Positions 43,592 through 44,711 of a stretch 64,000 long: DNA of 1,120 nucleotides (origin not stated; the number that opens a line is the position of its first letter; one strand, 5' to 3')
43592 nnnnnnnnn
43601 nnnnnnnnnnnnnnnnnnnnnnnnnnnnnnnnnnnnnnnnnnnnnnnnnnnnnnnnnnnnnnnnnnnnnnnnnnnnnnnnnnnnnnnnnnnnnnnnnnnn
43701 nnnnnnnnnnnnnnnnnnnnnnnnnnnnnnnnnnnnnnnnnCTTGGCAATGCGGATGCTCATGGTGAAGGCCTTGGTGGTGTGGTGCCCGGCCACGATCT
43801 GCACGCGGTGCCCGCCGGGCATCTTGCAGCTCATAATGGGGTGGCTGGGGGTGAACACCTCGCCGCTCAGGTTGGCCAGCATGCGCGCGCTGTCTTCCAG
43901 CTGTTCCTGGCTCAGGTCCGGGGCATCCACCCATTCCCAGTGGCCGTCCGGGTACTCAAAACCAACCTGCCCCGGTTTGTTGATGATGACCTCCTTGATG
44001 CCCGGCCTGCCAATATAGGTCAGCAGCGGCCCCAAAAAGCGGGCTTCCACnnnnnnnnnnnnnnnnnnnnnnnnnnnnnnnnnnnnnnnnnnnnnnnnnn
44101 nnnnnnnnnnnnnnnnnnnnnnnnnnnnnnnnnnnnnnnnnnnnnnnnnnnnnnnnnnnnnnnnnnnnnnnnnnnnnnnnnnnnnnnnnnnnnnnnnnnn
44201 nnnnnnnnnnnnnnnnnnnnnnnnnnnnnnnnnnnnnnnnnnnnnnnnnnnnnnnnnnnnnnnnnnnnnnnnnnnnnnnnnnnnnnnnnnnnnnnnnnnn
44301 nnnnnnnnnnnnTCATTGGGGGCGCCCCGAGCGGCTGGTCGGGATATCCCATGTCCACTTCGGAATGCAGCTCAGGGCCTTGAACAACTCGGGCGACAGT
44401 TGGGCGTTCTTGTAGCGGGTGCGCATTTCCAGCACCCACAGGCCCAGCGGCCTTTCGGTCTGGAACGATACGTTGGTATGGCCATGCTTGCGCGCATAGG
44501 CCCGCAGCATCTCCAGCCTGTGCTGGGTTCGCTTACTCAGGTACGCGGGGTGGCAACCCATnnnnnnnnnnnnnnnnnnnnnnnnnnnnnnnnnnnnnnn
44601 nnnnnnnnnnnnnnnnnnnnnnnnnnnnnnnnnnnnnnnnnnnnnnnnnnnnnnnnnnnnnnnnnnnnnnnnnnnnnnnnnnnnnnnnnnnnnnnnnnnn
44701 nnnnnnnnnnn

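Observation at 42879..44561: Orphan VirB11/TrbB-family secretion ATPase flanked by a tiny membrane protein and a stand-alone helicase-associated-domain mini-gene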

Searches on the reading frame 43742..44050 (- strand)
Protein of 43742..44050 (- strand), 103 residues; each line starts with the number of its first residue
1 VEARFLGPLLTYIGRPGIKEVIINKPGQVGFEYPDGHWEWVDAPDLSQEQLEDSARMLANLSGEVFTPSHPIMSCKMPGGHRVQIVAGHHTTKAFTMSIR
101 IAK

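Call 48: find_related_loci(query=A2, collection=metagenome_contigs, flank=10000)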
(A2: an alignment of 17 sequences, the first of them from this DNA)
Query A2 (103 aa) in metagenome_contigs; peptide patterns used: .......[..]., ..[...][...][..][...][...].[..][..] (x = any residue, [..] = any of these).
157 stretches matched a pattern; 15 encode a relative of the query (tblastn E <= 1e-3); 15 distinct loci.
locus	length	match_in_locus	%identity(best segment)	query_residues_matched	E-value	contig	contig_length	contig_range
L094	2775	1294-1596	65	1-101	2e-49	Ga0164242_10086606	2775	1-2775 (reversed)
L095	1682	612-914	64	1-101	7e-49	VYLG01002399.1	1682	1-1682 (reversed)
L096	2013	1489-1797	63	1-102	5e-45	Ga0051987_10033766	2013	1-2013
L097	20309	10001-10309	52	1-103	2e-39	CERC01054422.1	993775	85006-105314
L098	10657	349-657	52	1-103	2e-39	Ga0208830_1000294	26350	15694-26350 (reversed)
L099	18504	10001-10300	54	4-103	2e-34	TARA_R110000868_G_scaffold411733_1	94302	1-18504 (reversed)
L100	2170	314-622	51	4-103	8e-34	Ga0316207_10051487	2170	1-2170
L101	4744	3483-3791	49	1-103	7e-33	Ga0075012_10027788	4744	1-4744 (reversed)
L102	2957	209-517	50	1-103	3e-32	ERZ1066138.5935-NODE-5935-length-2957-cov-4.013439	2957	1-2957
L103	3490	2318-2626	49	1-103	3e-32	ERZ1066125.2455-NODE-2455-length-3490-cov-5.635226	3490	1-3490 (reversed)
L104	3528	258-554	49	3-101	2e-31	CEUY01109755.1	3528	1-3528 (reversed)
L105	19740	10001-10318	48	1-103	7e-31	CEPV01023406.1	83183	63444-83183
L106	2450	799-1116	48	1-103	6e-31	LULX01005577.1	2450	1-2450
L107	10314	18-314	44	3-101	3e-29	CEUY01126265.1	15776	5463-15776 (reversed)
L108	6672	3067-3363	45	3-101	5e-28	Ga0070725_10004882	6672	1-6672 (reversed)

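Call 54: search_protein_families(library=pfam, proteins=[L107:1079-1666:-, L107:1688-2296:-, L107:2319-2921:-], max_evalue=10)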
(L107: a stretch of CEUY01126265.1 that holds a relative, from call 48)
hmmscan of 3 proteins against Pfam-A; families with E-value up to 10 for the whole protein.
L107:1079-1666:- (196 aa): 2 families
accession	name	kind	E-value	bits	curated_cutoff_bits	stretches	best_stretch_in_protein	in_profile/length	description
PF08334.16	T2SSG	-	5.8e-07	30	21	1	37-108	4-71/108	Type II secretion system (T2SS), protein G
PF09548.15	Spore_III_AB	-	0.15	12.5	32.5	1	23-60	2-39/170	Stage III sporulation protein AB (spore_III_AB)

L107:1688-2296:- (203 aa): 1 family
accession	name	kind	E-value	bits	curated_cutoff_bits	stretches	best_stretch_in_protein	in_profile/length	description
PF08334.16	T2SSG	-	0.0072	16.8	21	1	37-103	4-61/108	Type II secretion system (T2SS), protein G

L107:2319-2921:- (201 aa): 0 families

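Call 55: search_protein_families(library=ncbifam, proteins=[L107:1079-1666:-, L107:1688-2296:-, L107:2319-2921:-], max_evalue=10)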
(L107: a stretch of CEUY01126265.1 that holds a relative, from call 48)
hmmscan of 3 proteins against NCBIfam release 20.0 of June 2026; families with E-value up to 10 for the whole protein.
L107:1079-1666:- (196 aa): 2 families
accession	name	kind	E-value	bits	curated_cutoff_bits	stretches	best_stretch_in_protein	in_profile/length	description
TIGR01710.1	typeII_sec_gspG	equivalog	1.3e-05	25.3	88.85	1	19-109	10-97/134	type II secretion system major pseudopilin GspG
TIGR00751.1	menA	equivalog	0.035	13.5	102.15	1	144-177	37-70/284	1,4-dihydroxy-2-naphthoate octaprenyltransferase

L107:1688-2296:- (203 aa): 1 family
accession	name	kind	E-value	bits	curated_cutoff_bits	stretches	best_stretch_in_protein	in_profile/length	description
TIGR01710.1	typeII_sec_gspG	equivalog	0.0047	16.9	88.85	1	19-73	10-64/134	type II secretion system major pseudopilin GspG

L107:2319-2921:- (201 aa): 2 families
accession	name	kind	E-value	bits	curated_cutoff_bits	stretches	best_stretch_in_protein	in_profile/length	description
NF038220.1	IcmT_TraK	equivalog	0.028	14.6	40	1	4-40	2-38/81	IcmT/TraK family protein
TIGR01710.1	typeII_sec_gspG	equivalog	0.067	13.2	88.85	1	19-104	10-88/134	type II secretion system major pseudopilin GspG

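Call 63: find_homologous_proteins(query=A3, max_evalue=0.001)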
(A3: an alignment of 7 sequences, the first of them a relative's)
Query A3 (7 sequences) (196 aa, profile of the alignment): 1813 proteins with E <= 0.001 among 5385 candidates; the best 120 are listed.
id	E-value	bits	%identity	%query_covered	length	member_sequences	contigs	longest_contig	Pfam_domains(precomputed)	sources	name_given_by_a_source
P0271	1.3e-91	324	74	96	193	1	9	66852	PF08334.17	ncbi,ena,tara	tara:strand:+ start:12256 stop:12837 length:582 start_codon:yes stop_codon:yes gene_type:complete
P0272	6.9e-91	322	73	96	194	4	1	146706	-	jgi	jgi:type II secretory pathway pseudopilin PulG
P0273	1.5e-90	320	73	99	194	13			-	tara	tara:strand:+ start:43 stop:627 length:585 start_codon:yes stop_codon:yes gene_type:complete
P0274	2.6e-90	320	100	100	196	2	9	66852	PF08334.17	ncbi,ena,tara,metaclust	tara:strand:+ start:14111 stop:14701 length:591 start_codon:yes stop_codon:yes gene_type:complete|me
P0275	8.2e-90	318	75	96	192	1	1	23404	-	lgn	-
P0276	4.4e-86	306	70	96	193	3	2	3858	-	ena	-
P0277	3.8e-84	300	72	94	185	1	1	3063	PF08334.17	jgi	jgi:type II secretory pathway pseudopilin PulG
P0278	2.4e-83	297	70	90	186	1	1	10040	-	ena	-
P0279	5.1e-83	296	40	99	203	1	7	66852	-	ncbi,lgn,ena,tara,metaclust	tara:strand:+ start:13481 stop:14092 length:612 start_codon:yes stop_codon:yes gene_type:complete|me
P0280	2.1e-81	291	68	99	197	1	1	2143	-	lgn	-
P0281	1.4e-80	288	55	57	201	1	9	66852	-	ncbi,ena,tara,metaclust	tara:strand:+ start:12856 stop:13461 length:606 start_codon:yes stop_codon:yes gene_type:complete|me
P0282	3.7e-72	260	57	51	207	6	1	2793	-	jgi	jgi:hypothetical protein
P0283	1.1e-70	256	57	97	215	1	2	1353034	PF08334.17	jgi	jgi:type II secretory pathway pseudopilin PulG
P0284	1.8e-70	255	63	95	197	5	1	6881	PF08334.17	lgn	-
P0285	4.8e-70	254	61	95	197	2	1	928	PF08334.17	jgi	jgi:type II secretory pathway pseudopilin PulG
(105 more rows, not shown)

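Call 72: search_protein_families(library=pfam, proteins=[L097:7513-9696:-, L097:6461-7456:-, L097:11348-11761:-, L101:70-885:+, L101:1940-3331:-, L103:1236-2132:+, L099:8996-9328:-, L099:7997-8890:-, L105:11028-11267:+, L094:509-1126:+], max_evalue=0.0001)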
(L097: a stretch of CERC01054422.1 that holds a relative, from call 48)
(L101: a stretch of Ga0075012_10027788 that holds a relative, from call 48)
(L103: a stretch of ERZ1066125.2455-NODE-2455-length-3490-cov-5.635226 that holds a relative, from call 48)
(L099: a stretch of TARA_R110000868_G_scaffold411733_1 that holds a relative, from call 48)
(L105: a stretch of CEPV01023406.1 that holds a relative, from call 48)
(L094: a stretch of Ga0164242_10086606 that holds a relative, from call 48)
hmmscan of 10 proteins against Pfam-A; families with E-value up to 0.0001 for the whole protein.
L097:7513-9696:- (728 aa): 2 families
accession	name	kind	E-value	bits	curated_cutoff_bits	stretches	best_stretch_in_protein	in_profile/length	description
PF00501.34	AMP-binding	-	9.8e-61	206.1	29.9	1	229-583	4-384/384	AMP-binding enzyme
PF01553.26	Acyltransferase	-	7.7e-19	68.2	23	1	23-150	2-131/132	Acyltransferase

L097:6461-7456:- (332 aa): 0 families

L097:11348-11761:- (138 aa): 1 family
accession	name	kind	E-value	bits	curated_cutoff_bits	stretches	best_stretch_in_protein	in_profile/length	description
PF01242.24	PTPS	-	1.2e-27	96.7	22.4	1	8-137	6-119/121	6-pyruvoyl tetrahydropterin synthase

L101:70-885:+ (272 aa): 1 family
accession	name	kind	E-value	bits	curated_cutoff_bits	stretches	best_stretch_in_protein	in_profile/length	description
PF03331.19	LpxC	-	1.3e-93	313.8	27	1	1-248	23-267/268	UDP-3-O-acyl N-acetylglycosamine deacetylase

L101:1940-3331:- (464 aa): 3 families
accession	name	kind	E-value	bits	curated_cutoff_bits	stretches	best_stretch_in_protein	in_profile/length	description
PF00990.26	GGDEF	-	1.9e-39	135.5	23.8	1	310-459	1-161/161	Diguanylate cyclase, GGDEF domain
PF00294.29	PfkB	-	2.4e-20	73.5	25.8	1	11-276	4-280/302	pfkB family carbohydrate kinase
PF22335.1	Cas10-Cmr2_palm2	-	1.8e-05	25.3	27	1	385-460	58-132/133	Cas10/Cmr2, second palm domain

L103:1236-2132:+ (299 aa): 1 family
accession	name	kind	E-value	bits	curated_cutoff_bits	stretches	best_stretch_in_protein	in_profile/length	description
PF03331.19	LpxC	-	1.6e-104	349.6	27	1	6-275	1-267/268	UDP-3-O-acyl N-acetylglycosamine deacetylase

L099:8996-9328:- (111 aa): 0 families

L099:7997-8890:- (298 aa): 1 family
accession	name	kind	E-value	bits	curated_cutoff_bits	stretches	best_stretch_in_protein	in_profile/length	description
PF00291.31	PALP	-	3e-63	214.3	35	1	7-286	2-295/295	Pyridoxal-phosphate dependent enzyme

L105:11028-11267:+ (80 aa): 2 families
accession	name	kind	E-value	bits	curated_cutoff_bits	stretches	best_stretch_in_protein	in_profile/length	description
PF00550.31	PP-binding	-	1.4e-16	60.9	20.8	1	10-76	2-67/67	Phosphopantetheine attachment site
PF14573.12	PP-binding_2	-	1.2e-05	25.8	32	1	24-78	27-86/96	Acyl-carrier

L094:509-1126:+ (206 aa): 1 family
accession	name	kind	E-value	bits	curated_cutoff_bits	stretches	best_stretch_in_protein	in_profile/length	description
PF21948.1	LplA-B_cat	-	7.9e-36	124.3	27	1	24-200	9-199/200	Lipoyl protein ligase A/B catalytic domain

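Call 81: find_related_loci(query=A2, collection=viral_contigs, flank=10000)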
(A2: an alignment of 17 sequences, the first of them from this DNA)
Query A2 (103 aa) in viral_contigs; peptide patterns used: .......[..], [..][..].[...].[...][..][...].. (x = any residue, [..] = any of these).
29 stretches matched a pattern, but none encodes a relative of the query by tblastn (E <= 1e-3).

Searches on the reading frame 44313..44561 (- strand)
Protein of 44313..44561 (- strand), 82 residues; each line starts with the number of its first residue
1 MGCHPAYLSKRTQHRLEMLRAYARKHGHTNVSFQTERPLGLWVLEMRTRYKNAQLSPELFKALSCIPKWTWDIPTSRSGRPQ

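Call 3: search_protein_families(library=pfam, proteins=[window:44313-44561:-], max_evalue=1)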
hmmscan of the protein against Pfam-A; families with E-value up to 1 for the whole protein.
window:44313-44561:- (82 aa): 1 family
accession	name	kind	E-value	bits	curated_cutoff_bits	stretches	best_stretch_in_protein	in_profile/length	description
PF03457.19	HA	-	2e-11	44.4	28.4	1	13-64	6-60/64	Helicase associated domain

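Call 4: search_protein_families(library=ncbifam, proteins=[window:44313-44561:-], max_evalue=1)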
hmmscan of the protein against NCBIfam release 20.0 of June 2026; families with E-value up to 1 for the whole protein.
window:44313-44561:- (82 aa): 0 families

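Call 9: find_homologous_proteins(query=window:44313-44561:-)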
Query window:44313-44561:- (82 aa): 3 proteins with E <= 0.001 among 3 candidates.
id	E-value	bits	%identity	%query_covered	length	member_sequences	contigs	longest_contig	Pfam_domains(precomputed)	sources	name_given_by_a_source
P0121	3.4e-51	189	100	100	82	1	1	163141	PF03457.20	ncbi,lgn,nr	ncbi:MAG TPA: helicase associated domain-containing protein [Alphaproteobacteria bacterium]|nr:helic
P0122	1.2e-36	142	77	100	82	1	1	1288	PF03457.20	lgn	-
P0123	2.0e-36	141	79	99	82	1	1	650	PF03457.20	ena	-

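Call 20: find_encoding_contigs(protein=P0122, flank=10000, max_places=2)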
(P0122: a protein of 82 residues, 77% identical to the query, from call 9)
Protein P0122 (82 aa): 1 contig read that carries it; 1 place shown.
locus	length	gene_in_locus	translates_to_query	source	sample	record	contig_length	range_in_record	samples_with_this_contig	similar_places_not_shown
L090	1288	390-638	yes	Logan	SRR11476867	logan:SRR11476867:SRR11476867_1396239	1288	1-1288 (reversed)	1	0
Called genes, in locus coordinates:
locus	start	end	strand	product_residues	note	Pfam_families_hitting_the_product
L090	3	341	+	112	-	?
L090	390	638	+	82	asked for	PF03457:HA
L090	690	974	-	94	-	-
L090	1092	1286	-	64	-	?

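Call 40: search_protein_families(library=phrogs, proteins=[window:44313-44561:-], max_evalue=0.01)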
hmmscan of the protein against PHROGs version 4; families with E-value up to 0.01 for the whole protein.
window:44313-44561:- (82 aa): 0 families

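Call 41: search_protein_families(library=padloc, proteins=[window:44313-44561:-], max_evalue=0.01)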
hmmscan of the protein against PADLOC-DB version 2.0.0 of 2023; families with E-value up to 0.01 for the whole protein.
window:44313-44561:- (82 aa): 0 families

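Call 67: search_solved_structures(query=window:44313-44561:-, max_evalue=10, show_alignments=1)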
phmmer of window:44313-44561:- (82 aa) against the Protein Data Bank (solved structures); distinct sequences matched with E-value up to 10: 2.
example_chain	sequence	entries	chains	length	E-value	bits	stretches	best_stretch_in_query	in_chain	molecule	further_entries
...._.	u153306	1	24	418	0.45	14.2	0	2-27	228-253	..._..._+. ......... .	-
2x9o_A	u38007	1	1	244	0.69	13.7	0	61-79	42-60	15,16-DIHYDROBILIVERDIN-FERREDOXIN OXIDOREDUCTASE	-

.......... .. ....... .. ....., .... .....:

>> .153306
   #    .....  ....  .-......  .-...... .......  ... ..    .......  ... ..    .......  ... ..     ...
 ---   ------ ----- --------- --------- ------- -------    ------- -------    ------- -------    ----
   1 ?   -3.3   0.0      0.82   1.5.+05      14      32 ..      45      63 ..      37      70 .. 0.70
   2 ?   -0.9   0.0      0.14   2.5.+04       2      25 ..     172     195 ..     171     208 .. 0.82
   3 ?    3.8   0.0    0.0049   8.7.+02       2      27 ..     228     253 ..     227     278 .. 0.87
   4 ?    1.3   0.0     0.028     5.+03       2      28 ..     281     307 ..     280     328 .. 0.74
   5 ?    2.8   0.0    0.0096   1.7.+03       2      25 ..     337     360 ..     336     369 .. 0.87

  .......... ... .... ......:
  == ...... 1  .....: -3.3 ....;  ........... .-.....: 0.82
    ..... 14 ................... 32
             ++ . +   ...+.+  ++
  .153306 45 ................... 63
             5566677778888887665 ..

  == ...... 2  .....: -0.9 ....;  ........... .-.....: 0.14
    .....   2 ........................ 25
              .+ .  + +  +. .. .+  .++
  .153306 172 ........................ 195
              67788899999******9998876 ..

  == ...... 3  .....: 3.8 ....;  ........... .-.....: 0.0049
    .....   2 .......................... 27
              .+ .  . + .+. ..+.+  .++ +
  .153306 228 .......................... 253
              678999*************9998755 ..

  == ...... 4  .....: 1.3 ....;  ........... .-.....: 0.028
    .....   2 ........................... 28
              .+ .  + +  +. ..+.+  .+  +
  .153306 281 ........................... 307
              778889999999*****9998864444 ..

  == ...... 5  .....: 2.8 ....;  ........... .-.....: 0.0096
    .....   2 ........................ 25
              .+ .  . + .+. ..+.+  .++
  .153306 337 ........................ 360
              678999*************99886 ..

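Call 73: predict_structure(protein=window:44313-44561:-)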
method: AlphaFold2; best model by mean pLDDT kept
length: 82 residues; sequences in the alignment: 1
mean_pLDDT: 58.0   pTM: 0.37
mean pLDDT of the five models: 58.0, 55.7, 55.6, 51.5, 48.6
residues with pLDDT >= 90: 0; 70-90: 10; 50-70: 47; < 50: 25
segments of 3 or more residues with pLDDT < 50: 1-7, 67-70, 72-82
pLDDT, mean of each block of 10 residues (from residue 1): 46 63 65 53 70 70 59 42 37
secondary structure, 60 per line:
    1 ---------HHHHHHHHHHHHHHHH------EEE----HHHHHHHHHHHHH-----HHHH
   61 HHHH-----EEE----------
elements in order: H10-25 E32-34 H39-51 H57-64 E70-72

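Call 77: fold_search(model_id=the predicted structure, library=pdb)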
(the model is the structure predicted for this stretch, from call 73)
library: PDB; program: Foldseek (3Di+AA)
matches with E <= 10: 31; with E <= 0.001: 0
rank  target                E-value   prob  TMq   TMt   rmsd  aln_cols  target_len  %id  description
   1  5d6g_A                4.8e+00  0.03  0.29  0.15   7.2        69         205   16  CRYSTAL STRUCTURE OF FRAGMENT OF RIBOSOMAL PROTEIN P0 IN COMPLEX WITH 74NT 23S RNA FROM METHANOCOCCUS JANNASCHII (released 2016-09-14)
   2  9e5c_3K               4.8e+00  0.03  0.29  0.07   6.5        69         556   12  Cryo-EM structure of 96 nm repeat of microtubule doublet from T. brucei flagellum (released 2025-03-12)
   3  2j9d_K                5.5e+00  0.11  0.24  0.20   1.1        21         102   14  Structure of GlnK1 with bound effectors indicates regulatory mechanism for ammonia uptake (released 2007-01-16)
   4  2j9d_F                5.5e+00  0.11  0.24  0.18   1.2        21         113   14  Structure of GlnK1 with bound effectors indicates regulatory mechanism for ammonia uptake (released 2007-01-16)
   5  2j9d_J                5.5e+00  0.11  0.24  0.17   1.1        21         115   14  Structure of GlnK1 with bound effectors indicates regulatory mechanism for ammonia uptake (released 2007-01-16)
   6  2j9e_A                5.5e+00  0.10  0.24  0.18   1.2        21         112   14  Structure of GlnK1 with bound effectors indicates regulatory mechanism for ammonia uptake (released 2007-01-16)
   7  2j9e_B                5.5e+00  0.10  0.24  0.17   1.2        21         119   14  Structure of GlnK1 with bound effectors indicates regulatory mechanism for ammonia uptake (released 2007-01-16)
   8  2j9d_D                5.5e+00  0.09  0.26  0.21   2.3        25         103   12  Structure of GlnK1 with bound effectors indicates regulatory mechanism for ammonia uptake (released 2007-01-16)
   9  2j9d_E                5.9e+00  0.10  0.24  0.17   1.1        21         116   14  Structure of GlnK1 with bound effectors indicates regulatory mechanism for ammonia uptake (released 2007-01-16)
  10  2dzr_MODEL_1_A        5.9e+00  0.01  0.20  0.18  14.1       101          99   11  Solution Structure of RSGI RUH-067, a GTF2I domain in human cDNA (released 2007-03-30)
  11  2j9d_C                6.8e+00  0.09  0.24  0.17   1.2        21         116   14  Structure of GlnK1 with bound effectors indicates regulatory mechanism for ammonia uptake (released 2007-01-16)
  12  7p50_B                6.8e+00  0.04  0.22  0.17   3.3        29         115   21  GlnK2 from Methanothermococcus thermolithotrophicus in complex with Mg-ATP and 2-oxoglutarate at a resolution of 1.16  (released 2021-10-06)
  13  2j9d_H                7.2e+00  0.08  0.26  0.21   2.3        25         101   12  Structure of GlnK1 with bound effectors indicates regulatory mechanism for ammonia uptake (released 2007-01-16)
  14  7p52                  7.2e+00  0.08  0.24  0.18   1.2        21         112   14  GlnK1 from Methanocaldococcus jannaschii with Mg-ATP and 2-oxoglutarate at a resolution of 1.2 A (released 2021-10-06)
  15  7p50_A                7.2e+00  0.04  0.22  0.16   3.3        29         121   21  GlnK2 from Methanothermococcus thermolithotrophicus in complex with Mg-ATP and 2-oxoglutarate at a resolution of 1.16  (released 2021-10-06)
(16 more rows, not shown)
